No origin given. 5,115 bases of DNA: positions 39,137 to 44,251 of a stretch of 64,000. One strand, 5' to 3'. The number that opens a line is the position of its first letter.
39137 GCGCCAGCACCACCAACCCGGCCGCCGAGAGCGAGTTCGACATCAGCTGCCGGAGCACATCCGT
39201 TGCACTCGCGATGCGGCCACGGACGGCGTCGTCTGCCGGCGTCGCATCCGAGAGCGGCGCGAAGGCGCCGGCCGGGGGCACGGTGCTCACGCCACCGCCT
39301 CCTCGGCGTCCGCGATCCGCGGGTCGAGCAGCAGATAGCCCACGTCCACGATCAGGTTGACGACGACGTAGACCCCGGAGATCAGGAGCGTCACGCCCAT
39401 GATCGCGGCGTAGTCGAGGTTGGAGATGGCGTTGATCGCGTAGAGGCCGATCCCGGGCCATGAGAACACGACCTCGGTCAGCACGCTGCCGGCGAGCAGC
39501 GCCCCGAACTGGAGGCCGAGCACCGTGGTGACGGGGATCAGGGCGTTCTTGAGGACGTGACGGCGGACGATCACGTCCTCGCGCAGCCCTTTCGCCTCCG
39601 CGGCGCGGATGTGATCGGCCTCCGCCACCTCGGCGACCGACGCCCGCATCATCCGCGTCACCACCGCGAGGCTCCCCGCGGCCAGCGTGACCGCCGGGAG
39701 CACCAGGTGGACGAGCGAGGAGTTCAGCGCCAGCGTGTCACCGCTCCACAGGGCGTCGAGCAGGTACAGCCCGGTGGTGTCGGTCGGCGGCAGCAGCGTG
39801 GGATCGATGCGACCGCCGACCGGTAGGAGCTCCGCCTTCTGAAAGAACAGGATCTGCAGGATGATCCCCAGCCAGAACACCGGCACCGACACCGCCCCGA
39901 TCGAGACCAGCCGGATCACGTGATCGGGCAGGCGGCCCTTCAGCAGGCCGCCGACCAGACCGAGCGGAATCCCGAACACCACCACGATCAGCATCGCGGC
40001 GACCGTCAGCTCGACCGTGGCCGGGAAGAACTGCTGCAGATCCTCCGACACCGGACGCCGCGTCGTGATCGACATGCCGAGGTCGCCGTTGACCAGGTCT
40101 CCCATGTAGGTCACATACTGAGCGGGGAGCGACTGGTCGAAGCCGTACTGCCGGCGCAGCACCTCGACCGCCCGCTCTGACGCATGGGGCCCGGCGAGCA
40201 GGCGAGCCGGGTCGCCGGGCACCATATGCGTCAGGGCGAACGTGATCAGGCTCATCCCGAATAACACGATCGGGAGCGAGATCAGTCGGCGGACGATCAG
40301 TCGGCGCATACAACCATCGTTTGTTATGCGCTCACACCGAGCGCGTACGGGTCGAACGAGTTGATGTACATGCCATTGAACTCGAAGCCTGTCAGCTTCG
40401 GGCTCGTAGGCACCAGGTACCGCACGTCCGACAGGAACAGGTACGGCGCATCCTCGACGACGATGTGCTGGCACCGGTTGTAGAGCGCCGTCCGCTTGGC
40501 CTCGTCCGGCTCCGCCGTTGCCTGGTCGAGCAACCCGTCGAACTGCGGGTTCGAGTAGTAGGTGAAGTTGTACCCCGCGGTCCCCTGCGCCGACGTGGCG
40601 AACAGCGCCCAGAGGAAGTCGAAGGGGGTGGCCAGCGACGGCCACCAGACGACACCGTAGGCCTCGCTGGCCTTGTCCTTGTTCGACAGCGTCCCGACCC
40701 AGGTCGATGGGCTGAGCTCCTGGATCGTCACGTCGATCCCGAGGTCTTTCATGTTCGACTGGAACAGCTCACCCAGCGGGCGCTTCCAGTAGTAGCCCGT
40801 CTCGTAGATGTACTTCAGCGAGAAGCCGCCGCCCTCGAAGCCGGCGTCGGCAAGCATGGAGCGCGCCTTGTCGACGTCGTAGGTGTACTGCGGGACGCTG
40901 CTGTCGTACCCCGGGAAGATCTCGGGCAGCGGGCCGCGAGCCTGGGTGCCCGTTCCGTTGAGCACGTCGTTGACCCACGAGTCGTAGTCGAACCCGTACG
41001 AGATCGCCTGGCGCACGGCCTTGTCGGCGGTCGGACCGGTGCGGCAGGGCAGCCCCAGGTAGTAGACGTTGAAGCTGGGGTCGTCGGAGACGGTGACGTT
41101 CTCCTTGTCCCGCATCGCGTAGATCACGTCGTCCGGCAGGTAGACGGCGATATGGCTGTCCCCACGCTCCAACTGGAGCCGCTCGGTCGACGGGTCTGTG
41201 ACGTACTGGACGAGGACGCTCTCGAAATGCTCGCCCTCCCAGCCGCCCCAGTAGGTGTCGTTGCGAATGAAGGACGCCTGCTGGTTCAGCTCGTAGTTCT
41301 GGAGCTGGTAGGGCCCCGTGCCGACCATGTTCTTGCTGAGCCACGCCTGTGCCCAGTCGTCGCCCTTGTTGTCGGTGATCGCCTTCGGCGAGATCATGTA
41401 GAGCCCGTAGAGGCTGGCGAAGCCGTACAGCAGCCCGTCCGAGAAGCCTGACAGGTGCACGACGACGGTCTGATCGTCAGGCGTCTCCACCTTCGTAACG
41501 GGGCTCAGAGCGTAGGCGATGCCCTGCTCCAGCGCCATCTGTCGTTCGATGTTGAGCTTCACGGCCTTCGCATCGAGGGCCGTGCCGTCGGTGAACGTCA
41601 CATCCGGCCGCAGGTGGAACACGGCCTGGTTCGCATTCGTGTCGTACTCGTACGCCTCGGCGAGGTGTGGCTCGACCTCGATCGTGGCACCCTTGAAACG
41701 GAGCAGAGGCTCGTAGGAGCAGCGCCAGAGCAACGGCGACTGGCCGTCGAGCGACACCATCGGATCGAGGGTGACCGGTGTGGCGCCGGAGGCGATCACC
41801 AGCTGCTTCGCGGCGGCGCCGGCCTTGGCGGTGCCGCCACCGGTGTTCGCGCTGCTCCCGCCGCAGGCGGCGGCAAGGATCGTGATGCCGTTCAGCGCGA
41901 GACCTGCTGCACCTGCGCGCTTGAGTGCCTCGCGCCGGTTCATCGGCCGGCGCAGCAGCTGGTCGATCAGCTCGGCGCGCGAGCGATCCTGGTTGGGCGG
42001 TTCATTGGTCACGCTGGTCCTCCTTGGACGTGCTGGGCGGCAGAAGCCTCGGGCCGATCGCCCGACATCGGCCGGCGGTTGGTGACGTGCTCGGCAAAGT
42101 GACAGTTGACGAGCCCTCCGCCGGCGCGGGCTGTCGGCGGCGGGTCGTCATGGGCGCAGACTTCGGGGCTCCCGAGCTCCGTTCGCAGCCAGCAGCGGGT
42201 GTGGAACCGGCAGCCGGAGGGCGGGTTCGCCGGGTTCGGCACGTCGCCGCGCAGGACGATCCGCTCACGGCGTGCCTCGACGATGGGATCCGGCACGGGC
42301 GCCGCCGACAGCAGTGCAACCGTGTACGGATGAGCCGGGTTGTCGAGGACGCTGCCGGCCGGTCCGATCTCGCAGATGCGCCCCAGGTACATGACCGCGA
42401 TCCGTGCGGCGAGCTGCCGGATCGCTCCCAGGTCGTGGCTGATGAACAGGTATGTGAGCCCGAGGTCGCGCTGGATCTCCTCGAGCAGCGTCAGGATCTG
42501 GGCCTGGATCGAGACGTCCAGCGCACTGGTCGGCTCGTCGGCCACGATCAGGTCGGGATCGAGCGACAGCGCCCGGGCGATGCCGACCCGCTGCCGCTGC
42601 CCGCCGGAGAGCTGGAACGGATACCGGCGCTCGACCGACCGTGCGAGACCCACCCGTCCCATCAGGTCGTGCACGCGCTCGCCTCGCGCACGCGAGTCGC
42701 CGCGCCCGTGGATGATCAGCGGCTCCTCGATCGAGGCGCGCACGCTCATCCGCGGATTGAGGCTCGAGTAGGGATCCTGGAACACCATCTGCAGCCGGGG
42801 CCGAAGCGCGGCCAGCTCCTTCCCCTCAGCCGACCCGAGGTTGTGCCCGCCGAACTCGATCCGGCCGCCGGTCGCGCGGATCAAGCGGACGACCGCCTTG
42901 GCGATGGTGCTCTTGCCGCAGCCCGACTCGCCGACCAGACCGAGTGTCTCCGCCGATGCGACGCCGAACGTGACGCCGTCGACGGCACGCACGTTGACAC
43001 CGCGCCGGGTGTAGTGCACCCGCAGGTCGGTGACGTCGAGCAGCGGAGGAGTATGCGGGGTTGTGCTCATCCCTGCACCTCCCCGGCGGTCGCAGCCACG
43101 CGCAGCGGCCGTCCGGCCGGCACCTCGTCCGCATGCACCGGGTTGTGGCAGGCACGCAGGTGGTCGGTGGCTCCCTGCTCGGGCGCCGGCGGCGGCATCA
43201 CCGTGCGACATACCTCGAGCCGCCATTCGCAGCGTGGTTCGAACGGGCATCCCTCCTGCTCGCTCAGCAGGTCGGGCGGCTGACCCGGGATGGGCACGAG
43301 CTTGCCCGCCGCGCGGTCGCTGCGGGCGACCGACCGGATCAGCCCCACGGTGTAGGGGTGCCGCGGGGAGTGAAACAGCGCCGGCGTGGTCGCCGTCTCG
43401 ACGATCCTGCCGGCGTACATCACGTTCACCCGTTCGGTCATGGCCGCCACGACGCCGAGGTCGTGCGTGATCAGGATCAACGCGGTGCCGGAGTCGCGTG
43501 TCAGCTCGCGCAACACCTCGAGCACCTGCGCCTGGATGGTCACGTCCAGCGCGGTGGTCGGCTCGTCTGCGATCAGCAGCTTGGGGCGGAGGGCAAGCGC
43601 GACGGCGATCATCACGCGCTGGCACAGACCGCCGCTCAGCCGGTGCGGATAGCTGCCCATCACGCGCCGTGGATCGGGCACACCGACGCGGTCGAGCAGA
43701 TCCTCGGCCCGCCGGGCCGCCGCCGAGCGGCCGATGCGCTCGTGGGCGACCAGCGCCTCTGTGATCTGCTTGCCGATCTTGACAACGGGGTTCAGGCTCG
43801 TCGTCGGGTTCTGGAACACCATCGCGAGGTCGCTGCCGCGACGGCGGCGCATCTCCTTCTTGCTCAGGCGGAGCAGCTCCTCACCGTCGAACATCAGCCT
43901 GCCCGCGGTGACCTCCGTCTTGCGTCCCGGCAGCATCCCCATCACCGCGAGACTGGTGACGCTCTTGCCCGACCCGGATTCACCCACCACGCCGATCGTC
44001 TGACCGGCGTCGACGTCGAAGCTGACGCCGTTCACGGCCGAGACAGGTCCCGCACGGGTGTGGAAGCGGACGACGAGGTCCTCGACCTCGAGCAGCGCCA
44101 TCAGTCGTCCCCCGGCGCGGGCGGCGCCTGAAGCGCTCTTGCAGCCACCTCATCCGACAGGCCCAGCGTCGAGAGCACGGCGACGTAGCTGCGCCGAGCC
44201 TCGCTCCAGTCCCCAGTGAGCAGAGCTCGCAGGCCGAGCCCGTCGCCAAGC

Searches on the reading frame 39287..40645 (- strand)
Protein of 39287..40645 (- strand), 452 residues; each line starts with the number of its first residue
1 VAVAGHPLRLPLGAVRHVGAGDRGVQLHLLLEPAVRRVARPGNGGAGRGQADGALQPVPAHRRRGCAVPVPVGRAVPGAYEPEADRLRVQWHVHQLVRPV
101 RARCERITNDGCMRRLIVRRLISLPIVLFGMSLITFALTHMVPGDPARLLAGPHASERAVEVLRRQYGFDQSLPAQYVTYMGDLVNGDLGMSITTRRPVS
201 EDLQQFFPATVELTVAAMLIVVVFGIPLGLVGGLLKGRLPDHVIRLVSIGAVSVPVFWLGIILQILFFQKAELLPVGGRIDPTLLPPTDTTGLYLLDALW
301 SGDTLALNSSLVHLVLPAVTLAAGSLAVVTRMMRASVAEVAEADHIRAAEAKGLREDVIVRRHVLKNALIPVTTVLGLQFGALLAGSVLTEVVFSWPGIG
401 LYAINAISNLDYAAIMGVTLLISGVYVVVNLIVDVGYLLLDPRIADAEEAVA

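Call 27: search_protein_families(library=pfam, proteins=[window:39287-40645:-], max_evalue=0.0001)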
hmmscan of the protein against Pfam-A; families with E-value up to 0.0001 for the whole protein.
window:39287-40645:- (452 aa): 2 families
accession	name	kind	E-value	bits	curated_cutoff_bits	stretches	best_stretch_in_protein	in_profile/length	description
PF00528.27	BPD_transp_1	-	2.3e-38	132.2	26.4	1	225-445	1-183/184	Binding-protein-dependent transport system inner membrane component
PF19300.4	BPD_transp_1_N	-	2.1e-15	57.3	23.8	1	113-213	1-113/114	Binding-prot-dependent transport system membrane comp, N-term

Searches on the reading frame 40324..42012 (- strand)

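Call 27: search_protein_families(library=pfam, proteins=[window:40324-42012:-], max_evalue=0.0001)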
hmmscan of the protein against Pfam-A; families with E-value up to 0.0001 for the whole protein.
window:40324-42012:- (562 aa): 1 family
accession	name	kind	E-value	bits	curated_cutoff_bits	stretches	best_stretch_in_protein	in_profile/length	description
PF00496.27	SBP_bac_5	-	2.4e-79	267.6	32.4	1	112-476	1-366/368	Bacterial extracellular solute-binding proteins, family 5 Middle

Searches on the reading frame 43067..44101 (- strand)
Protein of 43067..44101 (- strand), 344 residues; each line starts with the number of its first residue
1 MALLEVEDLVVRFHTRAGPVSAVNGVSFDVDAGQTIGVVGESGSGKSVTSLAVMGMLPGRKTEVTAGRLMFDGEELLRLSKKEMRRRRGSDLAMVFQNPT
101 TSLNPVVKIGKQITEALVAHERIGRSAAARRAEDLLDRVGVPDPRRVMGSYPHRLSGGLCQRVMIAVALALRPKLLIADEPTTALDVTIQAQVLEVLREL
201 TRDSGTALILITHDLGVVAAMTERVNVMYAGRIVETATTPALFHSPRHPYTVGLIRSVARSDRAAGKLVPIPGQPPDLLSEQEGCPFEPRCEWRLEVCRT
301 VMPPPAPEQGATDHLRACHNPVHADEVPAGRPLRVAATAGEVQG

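Call 27: search_protein_families(library=pfam, proteins=[window:43067-44101:-], max_evalue=0.0001)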
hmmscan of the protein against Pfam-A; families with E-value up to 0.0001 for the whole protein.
window:43067-44101:- (344 aa): 3 families
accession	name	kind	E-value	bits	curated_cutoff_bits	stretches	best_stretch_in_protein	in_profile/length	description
PF00005.33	ABC_tran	-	6.9e-27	95.2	25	1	24-183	2-137/137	ABC transporter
PF08352.17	oligo_HPY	-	8.3e-18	65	27.1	1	234-298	1-65/65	Oligopeptide/dipeptide transporter, C-terminal region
PF13304.12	AAA_21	-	1.3e-05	25.8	27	1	164-218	247-303/304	AAA domain, putative AbiEii toxin, Type IV TA system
